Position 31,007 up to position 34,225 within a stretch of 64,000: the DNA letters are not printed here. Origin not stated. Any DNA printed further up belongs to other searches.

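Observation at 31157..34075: NRPS with inverted R-C-T architecture and no adenylation domain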

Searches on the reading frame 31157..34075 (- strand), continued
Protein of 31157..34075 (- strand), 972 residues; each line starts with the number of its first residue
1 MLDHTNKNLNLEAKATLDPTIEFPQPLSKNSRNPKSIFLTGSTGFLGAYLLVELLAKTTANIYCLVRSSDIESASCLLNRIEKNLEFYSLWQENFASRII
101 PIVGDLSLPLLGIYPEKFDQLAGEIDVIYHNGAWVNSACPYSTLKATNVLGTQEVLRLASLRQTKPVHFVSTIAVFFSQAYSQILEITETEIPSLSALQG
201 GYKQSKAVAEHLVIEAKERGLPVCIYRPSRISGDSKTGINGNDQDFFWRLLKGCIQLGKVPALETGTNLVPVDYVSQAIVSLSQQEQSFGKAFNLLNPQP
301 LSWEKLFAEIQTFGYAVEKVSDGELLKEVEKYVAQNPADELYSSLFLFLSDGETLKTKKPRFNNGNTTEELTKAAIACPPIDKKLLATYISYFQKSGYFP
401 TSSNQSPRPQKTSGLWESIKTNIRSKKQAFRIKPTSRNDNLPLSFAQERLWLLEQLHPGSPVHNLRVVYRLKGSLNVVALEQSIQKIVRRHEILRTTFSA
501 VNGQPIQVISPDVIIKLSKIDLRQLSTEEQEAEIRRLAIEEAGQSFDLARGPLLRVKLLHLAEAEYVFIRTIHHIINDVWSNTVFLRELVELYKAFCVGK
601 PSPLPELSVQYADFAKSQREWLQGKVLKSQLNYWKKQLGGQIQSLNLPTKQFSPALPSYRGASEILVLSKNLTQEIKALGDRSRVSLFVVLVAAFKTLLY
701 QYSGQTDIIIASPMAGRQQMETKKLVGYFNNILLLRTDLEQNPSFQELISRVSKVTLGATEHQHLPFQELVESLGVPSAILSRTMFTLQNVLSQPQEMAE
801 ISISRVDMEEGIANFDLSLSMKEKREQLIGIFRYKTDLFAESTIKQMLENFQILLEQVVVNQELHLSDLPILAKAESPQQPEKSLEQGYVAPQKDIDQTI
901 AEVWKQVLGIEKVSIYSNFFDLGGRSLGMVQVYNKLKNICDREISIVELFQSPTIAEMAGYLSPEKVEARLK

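Call 12: find_encoding_contigs(protein=P0026, flank=10000, max_places=2)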
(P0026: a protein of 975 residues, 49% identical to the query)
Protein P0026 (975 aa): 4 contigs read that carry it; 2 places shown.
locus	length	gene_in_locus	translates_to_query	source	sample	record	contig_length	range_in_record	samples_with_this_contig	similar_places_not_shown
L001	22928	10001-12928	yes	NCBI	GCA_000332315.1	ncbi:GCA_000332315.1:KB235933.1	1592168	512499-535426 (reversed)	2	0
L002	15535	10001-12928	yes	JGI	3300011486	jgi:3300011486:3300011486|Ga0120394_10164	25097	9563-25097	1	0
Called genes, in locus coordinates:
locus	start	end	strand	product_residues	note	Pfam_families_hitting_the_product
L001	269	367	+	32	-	-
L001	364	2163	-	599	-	PF00884:Sulfatase, PF16347:SGSH_C (weak)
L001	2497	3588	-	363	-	PF03781:FGE-sulfatase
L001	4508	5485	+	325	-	PF00753:Lactamase_B, PF12706:Lactamase_B_2 (weak)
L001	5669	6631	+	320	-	PF00753:Lactamase_B, PF12706:Lactamase_B_2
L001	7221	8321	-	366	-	PF00959:Phage_lysozyme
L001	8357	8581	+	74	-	-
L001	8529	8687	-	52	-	-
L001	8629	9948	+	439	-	PF01370:Epimerase, PF01073:3Beta_HSD (weak), PF07993:NAD_binding_4, PF16363:GDP_Man_Dehyd (weak)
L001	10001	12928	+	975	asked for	PF01370:Epimerase, PF01073:3Beta_HSD (weak), PF07993:NAD_binding_4, PF16363:GDP_Man_Dehyd (weak), PF00668:Condensation, PF00550:PP-binding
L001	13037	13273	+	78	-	-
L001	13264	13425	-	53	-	-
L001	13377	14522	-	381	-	PF05145:AbrB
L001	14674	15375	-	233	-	-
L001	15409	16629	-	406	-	PF12323:HTH_OrfB_IS605, PF01385:OrfB_IS605, PF07282:Cas12f1-like_TNB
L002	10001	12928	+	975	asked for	PF01370:Epimerase, PF01073:3Beta_HSD (weak), PF07993:NAD_binding_4, PF16363:GDP_Man_Dehyd (weak), PF00668:Condensation, PF00550:PP-binding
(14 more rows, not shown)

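Call 13: find_encoding_contigs(protein=P0011, flank=10000, max_places=2)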
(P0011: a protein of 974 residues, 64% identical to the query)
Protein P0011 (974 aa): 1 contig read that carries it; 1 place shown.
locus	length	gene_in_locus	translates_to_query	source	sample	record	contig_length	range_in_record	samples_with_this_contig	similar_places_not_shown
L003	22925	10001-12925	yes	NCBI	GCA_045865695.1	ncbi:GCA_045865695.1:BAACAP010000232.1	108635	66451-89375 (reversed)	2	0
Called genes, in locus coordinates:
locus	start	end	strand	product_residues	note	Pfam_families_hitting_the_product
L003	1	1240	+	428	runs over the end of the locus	PF04055:Radical_SAM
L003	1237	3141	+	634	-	PF05118:Asp_Arg_Hydrox, PF00685:Sulfotransfer_1 (faint), PF13469:Sulfotransfer_3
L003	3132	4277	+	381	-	-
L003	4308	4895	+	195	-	PF01947:Rv2949c-like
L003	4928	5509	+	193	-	PF05118:Asp_Arg_Hydrox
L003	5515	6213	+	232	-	PF03567:Sulfotransfer_2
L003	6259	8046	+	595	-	PF02776:TPP_enzyme_N, PF00205:TPP_enzyme_M, PF02775:TPP_enzyme_C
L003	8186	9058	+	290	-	PF00685:Sulfotransfer_1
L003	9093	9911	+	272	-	-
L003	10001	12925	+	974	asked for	PF01073:3Beta_HSD, PF01370:Epimerase, PF07993:NAD_binding_4, PF00668:Condensation, PF00550:PP-binding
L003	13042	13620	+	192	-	PF01583:APS_kinase, PF13671:AAA_33 (weak)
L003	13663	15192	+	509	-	PF02514:CobN-Mg_chel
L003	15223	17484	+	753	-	PF02514:CobN-Mg_chel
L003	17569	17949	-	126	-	PF01850:PIN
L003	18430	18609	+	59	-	PF13267:DUF4058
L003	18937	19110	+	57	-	-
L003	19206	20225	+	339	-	PF08240:ADH_N, PF02826:2-Hacid_dh_C (weak), PF00107:ADH_zinc_N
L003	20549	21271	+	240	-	PF03400:DDE_Tnp_IS1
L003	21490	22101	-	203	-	PF00440:TetR_N, PF16859:TetR_C_11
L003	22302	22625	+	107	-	PF27539:Y2318_C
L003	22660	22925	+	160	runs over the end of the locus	PF00903:Glyoxalase, PF13468:Glyoxalase_3, PF13669:Glyoxalase_4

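Call 14: find_encoding_contigs(protein=P0030, flank=10000, max_places=1)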
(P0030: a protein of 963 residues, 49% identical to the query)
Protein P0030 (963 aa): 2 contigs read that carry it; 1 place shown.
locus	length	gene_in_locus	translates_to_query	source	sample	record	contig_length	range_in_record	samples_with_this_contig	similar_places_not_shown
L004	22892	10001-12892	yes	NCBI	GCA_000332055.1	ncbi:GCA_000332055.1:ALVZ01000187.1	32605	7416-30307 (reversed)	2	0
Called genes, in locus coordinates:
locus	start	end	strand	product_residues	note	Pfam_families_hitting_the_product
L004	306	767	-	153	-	PF01724:DUF29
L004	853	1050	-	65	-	PF10049:DUF2283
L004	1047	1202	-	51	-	-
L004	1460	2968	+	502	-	PF00291:PALP, PF00585:Thr_dehydrat_C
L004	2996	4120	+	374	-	PF22020:RlmL_1st, PF02926:THUMP, PF01170:UPF0020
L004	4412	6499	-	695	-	PF01839:FG-GAP (faint)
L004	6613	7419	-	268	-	PF00561:Abhydrolase_1, PF12146:Hydrolase_4, PF12697:Abhydrolase_6, PF02230:Abhydrolase_2 (faint)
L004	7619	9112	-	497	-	PF00587:tRNA-synt_2b, PF03129:HGTP_anticodon, PF09180:ProRS-C_1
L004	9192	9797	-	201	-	PF13599:Pentapeptide_4, PF13576:Pentapeptide_3 (faint), PF00805:Pentapeptide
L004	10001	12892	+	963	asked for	PF01073:3Beta_HSD, PF01370:Epimerase, PF07993:NAD_binding_4, PF00668:Condensation, PF00550:PP-binding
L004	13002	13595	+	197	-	-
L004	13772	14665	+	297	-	PF00698:Acyl_transf_1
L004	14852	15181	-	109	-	PF10674:Ycf54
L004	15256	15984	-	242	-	PF03740:PdxJ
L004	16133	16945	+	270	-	PF01925:TauE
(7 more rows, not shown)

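Call 15: find_encoding_contigs(protein=P0014, flank=10000, max_places=1)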
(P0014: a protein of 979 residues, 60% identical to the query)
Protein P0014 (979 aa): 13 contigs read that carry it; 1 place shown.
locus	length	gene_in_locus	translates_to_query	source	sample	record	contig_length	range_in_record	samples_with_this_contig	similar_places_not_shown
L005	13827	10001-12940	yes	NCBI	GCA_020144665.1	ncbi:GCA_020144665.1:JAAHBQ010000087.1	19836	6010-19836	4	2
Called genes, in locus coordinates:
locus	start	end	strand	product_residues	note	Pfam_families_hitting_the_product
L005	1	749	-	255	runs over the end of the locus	PF23441:SDR (weak), PF00106:adh_short, PF08659:KR, PF13561:adh_short_C2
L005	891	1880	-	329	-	PF00561:Abhydrolase_1, PF12697:Abhydrolase_6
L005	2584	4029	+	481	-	PF00501:AMP-binding, PF13193:AMP-binding_C (weak)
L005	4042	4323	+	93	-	PF00550:PP-binding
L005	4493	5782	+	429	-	PF04055:Radical_SAM, PF06969:HemN_C (weak)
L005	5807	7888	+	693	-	PF00685:Sulfotransfer_1 (weak), PF13469:Sulfotransfer_3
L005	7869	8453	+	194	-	PF05118:Asp_Arg_Hydrox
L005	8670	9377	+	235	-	PF03567:Sulfotransfer_2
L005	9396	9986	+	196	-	PF01947:Rv2949c-like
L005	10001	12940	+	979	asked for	PF01073:3Beta_HSD, PF01370:Epimerase, PF07993:NAD_binding_4, PF00668:Condensation, PF00550:PP-binding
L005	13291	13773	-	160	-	-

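Call 16: find_encoding_contigs(protein=P0009, flank=10000, max_places=1)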
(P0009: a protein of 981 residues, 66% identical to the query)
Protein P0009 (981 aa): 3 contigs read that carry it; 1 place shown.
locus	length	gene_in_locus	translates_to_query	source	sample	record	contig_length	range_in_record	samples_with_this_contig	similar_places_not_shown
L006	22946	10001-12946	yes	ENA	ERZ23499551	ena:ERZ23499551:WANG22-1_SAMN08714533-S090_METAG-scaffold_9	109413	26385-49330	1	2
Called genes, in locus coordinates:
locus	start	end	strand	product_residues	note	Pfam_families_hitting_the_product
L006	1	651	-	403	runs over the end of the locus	PF01385:OrfB_IS605, PF07282:Cas12f1-like_TNB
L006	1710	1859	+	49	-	-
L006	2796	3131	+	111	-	PF00550:PP-binding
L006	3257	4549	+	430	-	PF04055:Radical_SAM, PF06969:HemN_C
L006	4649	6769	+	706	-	PF05118:Asp_Arg_Hydrox (weak), PF00685:Sulfotransfer_1 (weak), PF13469:Sulfotransfer_3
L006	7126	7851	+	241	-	PF03567:Sulfotransfer_2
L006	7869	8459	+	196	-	PF01947:Rv2949c-like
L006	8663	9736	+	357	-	-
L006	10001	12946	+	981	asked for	PF01073:3Beta_HSD, PF01370:Epimerase, PF07993:NAD_binding_4, PF00668:Condensation, PF00550:PP-binding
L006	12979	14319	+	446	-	PF01943:Polysacc_synt, PF01554:MatE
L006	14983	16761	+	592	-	PF00884:Sulfatase, PF01663:Phosphodiest (faint), PF16347:SGSH_C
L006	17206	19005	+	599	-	PF02776:TPP_enzyme_N, PF00205:TPP_enzyme_M, PF02775:TPP_enzyme_C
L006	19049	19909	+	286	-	PF00685:Sulfotransfer_1 (weak)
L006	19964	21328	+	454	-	PF00202:Aminotran_3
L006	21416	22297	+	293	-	PF00685:Sulfotransfer_1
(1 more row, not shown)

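Call 22: search_solved_structures(query=window:31157-34072:-, max_evalue=1e-20)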
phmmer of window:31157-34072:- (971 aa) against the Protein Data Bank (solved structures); distinct sequences matched with E-value up to 1e-20: 45.
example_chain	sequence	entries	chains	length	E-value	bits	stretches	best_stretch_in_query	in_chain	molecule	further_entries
4u7w_A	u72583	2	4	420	5e-88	299.4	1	8-398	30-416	MxaA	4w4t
2jgp_A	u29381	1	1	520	6.1e-81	276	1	425-870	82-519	TYROCIDINE SYNTHETASE 3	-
5u89_A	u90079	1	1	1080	1.7e-80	274.5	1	431-875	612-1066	Amino acid adenylation domain protein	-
6oyf_A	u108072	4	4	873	9.4e-76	258.8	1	439-876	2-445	Txo1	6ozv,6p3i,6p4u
9lcp_A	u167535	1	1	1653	4.9e-74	253.1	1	435-875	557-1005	PvdL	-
9lcq_A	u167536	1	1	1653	9.2e-74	252.2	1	435-875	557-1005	PvdL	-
9lco_A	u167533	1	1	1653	1.9e-73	251.2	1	435-875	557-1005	PvdL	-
8v1x_A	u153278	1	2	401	5.5e-73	249.7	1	28-401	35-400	Type I polyketide synthase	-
6p1j_A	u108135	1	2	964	9.4e-73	248.9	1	437-875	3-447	Txo2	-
8xjz_C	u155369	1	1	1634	3.4e-69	237.1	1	434-857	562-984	Peptide synthetase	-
6mfz_A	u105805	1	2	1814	3.2e-65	224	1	442-862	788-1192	Linear gramicidin synthase subunit A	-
9be3_A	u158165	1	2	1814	5.4e-65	223.2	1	442-862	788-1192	Linear gramicidin synthase subunit A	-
9meh_A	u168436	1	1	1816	5.5e-65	223.2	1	442-862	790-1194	Linear gramicidin synthase subunit A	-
9up2_A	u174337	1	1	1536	1.5e-64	221.8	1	435-875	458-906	PvdL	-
8z0q_C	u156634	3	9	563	1.9e-64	221.4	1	434-863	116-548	Special condensation domain in NRPS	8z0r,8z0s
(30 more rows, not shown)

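Call 24: find_related_loci(query=A1, collection=genome_contigs, flank=10000)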
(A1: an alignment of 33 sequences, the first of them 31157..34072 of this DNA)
Query A1 (971 aa) in genome_contigs; peptide patterns used: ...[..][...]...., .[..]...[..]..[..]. (x = any residue, [..] = any of these).
600 stretches matched a pattern (row limit reached: there are more); 478 encode a relative of the query (tblastn E <= 1e-3); the best 80 are kept; 80 distinct loci.
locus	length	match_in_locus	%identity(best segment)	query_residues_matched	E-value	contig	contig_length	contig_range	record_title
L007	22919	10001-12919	57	1-968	0e+0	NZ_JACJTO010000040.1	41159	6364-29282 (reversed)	Aphanizomenon flos-aquae FACHB-1287 contig40, whole genome shotgun sequence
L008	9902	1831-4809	48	8-961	0e+0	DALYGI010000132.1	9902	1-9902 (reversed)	MAG TPA_asm: Prochlorotrichaceae cyanobacterium CTOTU29312 NODE_355_length_9902_cov_7.846349, whole genome shotgun seque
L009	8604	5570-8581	47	9-962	0e+0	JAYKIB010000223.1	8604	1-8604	MAG: Prochlorothrix sp. isolate 315547 NODE_60708574, whole genome shotgun sequence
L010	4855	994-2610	52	410-965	0e+0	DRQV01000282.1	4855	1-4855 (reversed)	MAG TPA_asm: Thioploca sp. isolate HyVt-590 HyVt-590_k145_934807, whole genome shotgun sequence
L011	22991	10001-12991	48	8-960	0e+0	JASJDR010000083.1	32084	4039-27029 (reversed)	MAG: Xenococcus sp. MO_188.B8 MO_188.c_1217, whole genome shotgun sequence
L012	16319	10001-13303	41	8-969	3e-133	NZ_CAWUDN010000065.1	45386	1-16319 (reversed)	Nostoc sp. PCC 9305 isolate Nostoc CCY 9926 NODE_65_length_45386_cov_148.125279, whole genome shotgun sequence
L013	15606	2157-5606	46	418-971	3e-122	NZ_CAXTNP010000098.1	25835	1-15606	MAG: uncultured Nostoc sp. isolate public_SRR14722145_metawrap_bin.2 public_SRR14722145_metawrap_bin.2_98, whole genome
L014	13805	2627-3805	50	5-399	1e-120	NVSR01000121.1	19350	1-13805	MAG: SAR324 cluster bacterium isolate NORP136 Contig_source1382A_24287, whole genome shotgun sequence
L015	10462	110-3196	46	435-958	3e-120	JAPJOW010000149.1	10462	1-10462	MAG: Aliterella sp. RAGGC_92 NODE_2279_length_10462_cov_11.861728, whole genome shotgun sequence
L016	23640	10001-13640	46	408-958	2e-118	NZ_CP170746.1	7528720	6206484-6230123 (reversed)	Chlorogloeopsis fritschii PCC 6912 chromosome, complete genome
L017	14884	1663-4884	45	408-958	2e-118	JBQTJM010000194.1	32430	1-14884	MAG: Gammaproteobacteria bacterium isolate SAR169 c_000000035593, whole genome shotgun sequence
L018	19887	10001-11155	51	9-394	2e-118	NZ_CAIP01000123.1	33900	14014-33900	Microcystis sp. T1-4, whole genome shotgun sequence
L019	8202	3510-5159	45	431-969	1e-114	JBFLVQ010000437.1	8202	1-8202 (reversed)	MAG: Acidobacteriota bacterium isolate MAG010 MAG010_437, whole genome shotgun sequence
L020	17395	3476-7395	46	431-958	4e-123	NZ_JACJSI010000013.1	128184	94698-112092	Nostoc flagelliforme FACHB-838 contig13, whole genome shotgun sequence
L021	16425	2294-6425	47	409-958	7e-120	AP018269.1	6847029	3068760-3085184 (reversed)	Cylindrospermum sp. NIES-4074 DNA, nearly complete genome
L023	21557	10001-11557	50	5-958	8e-110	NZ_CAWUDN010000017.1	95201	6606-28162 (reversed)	Nostoc sp. PCC 9305 isolate Nostoc CCY 9926 NODE_17_length_95201_cov_147.369811, whole genome shotgun sequence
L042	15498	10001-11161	47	5-397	2e-106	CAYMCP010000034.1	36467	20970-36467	MAG TPA_asm: uncultured Thiotrichaceae bacterium isolate SRP141376_co5_7 genome assembly, contig: NODE_2594_length_36467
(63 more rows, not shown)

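Call 25: find_encoding_contigs(protein=P0019, flank=10000, max_places=1)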
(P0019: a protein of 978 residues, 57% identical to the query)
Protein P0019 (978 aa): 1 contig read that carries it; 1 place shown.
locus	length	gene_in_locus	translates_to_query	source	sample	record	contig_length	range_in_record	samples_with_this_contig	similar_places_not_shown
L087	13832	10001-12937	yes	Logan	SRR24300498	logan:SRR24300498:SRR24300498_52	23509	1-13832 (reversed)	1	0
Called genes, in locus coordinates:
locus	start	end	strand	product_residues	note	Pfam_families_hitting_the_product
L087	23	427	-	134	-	PF09458:H_lectin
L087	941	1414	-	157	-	PF09458:H_lectin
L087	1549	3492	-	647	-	PF00884:Sulfatase, PF01663:Phosphodiest (faint), PF16347:SGSH_C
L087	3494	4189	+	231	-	PF00501:AMP-binding, PF13193:AMP-binding_C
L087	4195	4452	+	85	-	PF00550:PP-binding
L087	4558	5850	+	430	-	PF04055:Radical_SAM, PF06969:HemN_C (weak)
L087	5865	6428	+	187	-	PF01947:Rv2949c-like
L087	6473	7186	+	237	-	PF03567:Sulfotransfer_2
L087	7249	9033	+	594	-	PF02776:TPP_enzyme_N, PF00205:TPP_enzyme_M, PF02775:TPP_enzyme_C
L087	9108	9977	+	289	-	PF00685:Sulfotransfer_1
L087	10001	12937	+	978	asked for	PF01073:3Beta_HSD, PF01370:Epimerase, PF02719:Polysacc_synt_2 (faint), PF07993:NAD_binding_4, PF00668:Condensation, PF00550:PP-binding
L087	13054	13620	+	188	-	PF01583:APS_kinase, PF13671:AAA_33 (weak)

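Call 26: find_encoding_contigs(protein=P0013, flank=10000, max_places=1)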
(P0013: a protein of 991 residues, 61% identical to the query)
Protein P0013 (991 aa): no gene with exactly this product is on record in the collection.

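Call 27: find_encoding_contigs(protein=P0003, flank=10000, max_places=1)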
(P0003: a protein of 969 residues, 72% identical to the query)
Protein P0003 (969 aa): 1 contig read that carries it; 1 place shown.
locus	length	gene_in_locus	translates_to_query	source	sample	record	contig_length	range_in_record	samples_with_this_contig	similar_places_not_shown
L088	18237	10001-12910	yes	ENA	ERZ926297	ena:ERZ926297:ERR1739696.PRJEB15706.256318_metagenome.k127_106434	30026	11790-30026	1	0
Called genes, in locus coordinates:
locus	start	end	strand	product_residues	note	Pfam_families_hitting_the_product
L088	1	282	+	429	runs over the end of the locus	PF04055:Radical_SAM, PF06969:HemN_C (weak)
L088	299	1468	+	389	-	PF00685:Sulfotransfer_1, PF13469:Sulfotransfer_3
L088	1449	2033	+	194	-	PF05118:Asp_Arg_Hydrox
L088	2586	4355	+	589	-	PF00743:FMO-like, PF01266:DAO (weak), PF01593:Amino_oxidase (weak), PF07992:Pyr_redox_2, PF13450:NAD_binding_8, PF13738:Pyr_redox_3, PF13434:Lys_Orn_oxgnase, PF00743:FMO-like, +1 more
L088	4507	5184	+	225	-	PF03567:Sulfotransfer_2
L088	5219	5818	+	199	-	PF01947:Rv2949c-like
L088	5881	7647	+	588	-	PF02776:TPP_enzyme_N, PF00205:TPP_enzyme_M, PF02775:TPP_enzyme_C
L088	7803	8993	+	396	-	PF01073:3Beta_HSD, PF01370:Epimerase, PF02719:Polysacc_synt_2 (faint), PF07993:NAD_binding_4, PF16363:GDP_Man_Dehyd (weak)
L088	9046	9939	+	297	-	PF00685:Sulfotransfer_1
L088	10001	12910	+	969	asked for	PF01073:3Beta_HSD (weak), PF01370:Epimerase, PF07993:NAD_binding_4, PF00668:Condensation, PF00550:PP-binding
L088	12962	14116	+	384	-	-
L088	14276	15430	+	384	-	-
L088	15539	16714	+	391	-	-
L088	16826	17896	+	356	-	PF03781:FGE-sulfatase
